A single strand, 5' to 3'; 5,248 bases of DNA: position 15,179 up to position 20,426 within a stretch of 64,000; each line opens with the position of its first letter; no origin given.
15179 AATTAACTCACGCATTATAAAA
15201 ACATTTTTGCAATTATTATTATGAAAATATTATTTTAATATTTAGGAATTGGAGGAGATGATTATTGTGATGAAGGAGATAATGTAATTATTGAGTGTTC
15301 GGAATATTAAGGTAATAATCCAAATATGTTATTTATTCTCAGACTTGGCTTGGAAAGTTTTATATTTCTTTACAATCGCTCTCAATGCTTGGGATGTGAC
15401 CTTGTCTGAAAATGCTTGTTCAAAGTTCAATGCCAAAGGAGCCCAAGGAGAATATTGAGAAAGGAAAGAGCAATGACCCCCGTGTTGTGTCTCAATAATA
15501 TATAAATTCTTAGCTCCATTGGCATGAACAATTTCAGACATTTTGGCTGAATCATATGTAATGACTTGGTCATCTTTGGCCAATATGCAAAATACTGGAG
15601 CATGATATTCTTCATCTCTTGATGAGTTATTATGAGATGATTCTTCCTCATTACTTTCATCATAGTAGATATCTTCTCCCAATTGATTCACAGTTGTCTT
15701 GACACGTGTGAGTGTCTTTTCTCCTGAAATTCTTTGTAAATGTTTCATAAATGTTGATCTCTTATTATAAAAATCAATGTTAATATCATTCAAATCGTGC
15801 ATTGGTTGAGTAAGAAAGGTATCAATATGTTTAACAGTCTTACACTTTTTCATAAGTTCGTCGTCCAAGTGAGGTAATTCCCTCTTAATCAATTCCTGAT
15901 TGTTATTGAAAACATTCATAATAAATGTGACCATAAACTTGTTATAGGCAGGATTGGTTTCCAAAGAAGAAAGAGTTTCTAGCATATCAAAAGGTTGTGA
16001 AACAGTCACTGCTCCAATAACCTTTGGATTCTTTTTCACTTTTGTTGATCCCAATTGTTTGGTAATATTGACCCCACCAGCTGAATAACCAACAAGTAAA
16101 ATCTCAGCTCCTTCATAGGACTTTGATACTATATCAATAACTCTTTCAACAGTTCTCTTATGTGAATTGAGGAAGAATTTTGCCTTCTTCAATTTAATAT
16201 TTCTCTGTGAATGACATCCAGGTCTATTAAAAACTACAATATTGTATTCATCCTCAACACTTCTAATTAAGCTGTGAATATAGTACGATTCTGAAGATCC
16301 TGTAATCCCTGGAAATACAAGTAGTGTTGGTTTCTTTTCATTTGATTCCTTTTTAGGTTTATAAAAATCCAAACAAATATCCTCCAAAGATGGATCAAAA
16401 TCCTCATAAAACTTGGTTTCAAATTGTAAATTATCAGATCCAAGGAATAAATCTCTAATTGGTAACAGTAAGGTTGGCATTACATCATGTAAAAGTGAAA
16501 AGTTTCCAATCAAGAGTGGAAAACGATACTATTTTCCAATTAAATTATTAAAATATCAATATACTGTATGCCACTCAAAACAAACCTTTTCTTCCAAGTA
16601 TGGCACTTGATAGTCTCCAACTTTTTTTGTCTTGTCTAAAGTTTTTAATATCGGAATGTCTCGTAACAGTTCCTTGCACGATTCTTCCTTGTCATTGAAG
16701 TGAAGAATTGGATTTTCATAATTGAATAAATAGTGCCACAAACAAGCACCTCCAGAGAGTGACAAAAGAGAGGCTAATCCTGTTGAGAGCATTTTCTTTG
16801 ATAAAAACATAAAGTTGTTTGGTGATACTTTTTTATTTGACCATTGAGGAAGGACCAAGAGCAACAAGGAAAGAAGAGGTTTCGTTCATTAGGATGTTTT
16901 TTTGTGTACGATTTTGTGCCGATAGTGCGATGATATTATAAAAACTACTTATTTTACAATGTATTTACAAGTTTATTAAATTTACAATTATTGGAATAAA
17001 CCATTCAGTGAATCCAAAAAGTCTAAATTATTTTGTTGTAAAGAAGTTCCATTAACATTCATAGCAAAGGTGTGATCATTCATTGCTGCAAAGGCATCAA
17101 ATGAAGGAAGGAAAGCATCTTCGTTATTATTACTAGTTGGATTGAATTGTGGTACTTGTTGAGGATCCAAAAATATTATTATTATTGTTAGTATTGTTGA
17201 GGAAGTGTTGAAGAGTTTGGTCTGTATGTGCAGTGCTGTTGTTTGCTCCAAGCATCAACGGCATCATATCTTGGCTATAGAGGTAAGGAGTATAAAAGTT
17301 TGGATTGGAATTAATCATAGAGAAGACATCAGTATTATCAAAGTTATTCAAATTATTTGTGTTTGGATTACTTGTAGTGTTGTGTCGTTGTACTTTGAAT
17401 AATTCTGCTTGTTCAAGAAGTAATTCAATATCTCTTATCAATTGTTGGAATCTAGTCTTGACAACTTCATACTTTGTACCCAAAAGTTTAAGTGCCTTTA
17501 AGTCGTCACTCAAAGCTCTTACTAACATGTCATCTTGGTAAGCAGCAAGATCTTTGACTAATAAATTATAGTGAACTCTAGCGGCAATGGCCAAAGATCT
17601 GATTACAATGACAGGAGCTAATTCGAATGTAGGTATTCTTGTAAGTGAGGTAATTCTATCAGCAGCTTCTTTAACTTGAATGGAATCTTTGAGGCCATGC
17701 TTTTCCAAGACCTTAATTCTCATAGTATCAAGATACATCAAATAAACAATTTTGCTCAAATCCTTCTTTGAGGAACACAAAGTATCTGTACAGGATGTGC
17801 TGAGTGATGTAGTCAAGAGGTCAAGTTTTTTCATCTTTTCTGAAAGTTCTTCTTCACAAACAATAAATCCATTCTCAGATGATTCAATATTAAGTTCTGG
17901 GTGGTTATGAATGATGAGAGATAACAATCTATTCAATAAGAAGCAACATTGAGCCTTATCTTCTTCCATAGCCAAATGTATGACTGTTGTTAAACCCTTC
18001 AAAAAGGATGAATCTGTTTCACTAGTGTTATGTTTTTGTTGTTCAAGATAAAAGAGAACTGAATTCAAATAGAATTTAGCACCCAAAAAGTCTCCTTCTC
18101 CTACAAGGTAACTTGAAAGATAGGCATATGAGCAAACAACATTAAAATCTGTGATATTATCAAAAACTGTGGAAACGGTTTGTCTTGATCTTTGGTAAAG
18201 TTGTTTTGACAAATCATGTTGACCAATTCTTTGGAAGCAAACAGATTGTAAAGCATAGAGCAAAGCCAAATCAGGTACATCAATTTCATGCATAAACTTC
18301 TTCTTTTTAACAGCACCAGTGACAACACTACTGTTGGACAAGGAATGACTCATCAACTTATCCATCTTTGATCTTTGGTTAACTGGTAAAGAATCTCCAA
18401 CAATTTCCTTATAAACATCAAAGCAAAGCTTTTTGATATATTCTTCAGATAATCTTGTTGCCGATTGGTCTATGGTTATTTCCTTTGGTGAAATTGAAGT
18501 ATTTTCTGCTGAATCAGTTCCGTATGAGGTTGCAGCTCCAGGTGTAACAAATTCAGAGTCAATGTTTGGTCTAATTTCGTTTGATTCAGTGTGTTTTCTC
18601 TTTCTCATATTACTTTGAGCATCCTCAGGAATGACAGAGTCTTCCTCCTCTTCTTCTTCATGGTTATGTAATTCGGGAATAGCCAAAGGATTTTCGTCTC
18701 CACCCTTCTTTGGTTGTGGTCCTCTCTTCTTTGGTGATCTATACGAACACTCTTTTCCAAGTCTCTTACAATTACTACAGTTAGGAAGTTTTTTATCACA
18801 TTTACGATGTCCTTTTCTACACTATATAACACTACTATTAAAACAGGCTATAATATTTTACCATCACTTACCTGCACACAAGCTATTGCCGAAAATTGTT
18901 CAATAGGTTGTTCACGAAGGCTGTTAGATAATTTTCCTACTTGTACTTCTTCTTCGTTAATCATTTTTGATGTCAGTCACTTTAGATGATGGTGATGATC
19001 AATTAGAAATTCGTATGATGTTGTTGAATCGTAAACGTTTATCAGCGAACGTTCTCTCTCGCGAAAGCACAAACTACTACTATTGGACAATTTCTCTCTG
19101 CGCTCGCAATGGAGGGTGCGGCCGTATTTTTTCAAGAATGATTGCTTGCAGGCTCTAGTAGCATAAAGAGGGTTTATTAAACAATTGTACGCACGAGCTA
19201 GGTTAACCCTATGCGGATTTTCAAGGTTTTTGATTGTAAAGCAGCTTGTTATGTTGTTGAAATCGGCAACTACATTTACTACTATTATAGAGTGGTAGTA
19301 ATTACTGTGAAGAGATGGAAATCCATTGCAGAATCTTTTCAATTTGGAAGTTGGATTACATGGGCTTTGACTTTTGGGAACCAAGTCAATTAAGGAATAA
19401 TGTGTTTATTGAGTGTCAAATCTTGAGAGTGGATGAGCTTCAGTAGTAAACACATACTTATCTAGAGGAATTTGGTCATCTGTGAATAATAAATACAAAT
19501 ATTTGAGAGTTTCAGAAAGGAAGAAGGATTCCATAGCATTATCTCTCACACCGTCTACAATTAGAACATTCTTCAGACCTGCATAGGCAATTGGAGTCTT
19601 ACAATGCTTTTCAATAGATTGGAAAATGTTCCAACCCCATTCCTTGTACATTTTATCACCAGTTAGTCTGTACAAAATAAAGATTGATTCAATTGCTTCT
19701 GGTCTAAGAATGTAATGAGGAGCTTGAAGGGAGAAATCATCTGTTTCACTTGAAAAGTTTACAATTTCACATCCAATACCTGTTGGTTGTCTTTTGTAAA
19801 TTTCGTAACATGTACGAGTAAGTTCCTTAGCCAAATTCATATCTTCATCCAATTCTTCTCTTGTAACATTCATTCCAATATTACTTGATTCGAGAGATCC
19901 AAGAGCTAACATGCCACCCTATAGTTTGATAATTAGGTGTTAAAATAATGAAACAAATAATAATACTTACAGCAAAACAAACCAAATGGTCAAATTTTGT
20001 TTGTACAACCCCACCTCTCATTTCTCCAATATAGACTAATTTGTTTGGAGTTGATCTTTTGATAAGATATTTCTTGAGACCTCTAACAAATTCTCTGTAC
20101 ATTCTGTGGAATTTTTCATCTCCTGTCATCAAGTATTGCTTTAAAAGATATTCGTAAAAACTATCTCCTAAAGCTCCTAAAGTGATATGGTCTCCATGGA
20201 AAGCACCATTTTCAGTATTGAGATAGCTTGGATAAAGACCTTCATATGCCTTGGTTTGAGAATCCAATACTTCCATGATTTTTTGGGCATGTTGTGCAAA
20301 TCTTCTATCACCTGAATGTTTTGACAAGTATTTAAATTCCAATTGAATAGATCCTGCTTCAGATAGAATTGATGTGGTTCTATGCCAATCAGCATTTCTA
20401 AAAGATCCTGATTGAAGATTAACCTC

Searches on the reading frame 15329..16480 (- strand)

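Call 77: search_protein_families(library=pfam, proteins=[window:15329-16480:-], max_evalue=0.001)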
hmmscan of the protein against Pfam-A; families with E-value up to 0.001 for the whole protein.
window:15329-16480:- (383 aa): 3 families
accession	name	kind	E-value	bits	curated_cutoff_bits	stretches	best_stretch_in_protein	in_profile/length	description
PF00561.26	Abhydrolase_1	-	2.9e-08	34.1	25.8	1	51-340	1-242/245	alpha/beta hydrolase fold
PF06028.17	DUF915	-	5.9e-05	23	22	1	105-172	83-151/255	Alpha/beta hydrolase of unknown function (DUF915)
PF12697.13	Abhydrolase_6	-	0.00033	21.8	26.3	0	54-173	2-94/217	Alpha/beta hydrolase family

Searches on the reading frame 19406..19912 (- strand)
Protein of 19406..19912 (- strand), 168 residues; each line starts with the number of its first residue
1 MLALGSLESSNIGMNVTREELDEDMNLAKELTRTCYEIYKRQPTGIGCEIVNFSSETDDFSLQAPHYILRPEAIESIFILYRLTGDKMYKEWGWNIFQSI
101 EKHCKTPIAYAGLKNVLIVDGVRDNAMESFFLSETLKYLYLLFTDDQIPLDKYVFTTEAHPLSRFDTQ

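Call 77: search_protein_families(library=pfam, proteins=[window:19406-19912:-], max_evalue=0.001)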
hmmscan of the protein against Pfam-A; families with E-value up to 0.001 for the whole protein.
window:19406-19912:- (168 aa): 1 family
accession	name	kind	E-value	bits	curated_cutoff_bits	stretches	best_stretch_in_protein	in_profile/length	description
PF01532.26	Glyco_hydro_47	-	1.1e-59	203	22.9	1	12-163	299-454/455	Glycosyl hydrolase family 47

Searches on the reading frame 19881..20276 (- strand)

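Call 77: search_protein_families(library=pfam, proteins=[window:19881-20276:-], max_evalue=0.001)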
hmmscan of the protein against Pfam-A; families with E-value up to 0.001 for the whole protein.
window:19881-20276:- (131 aa): 1 family
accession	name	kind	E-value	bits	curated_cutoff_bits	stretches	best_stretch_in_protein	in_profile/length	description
PF01532.26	Glyco_hydro_47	-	2.5e-26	93.1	22.9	1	2-107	177-290/455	Glycosyl hydrolase family 47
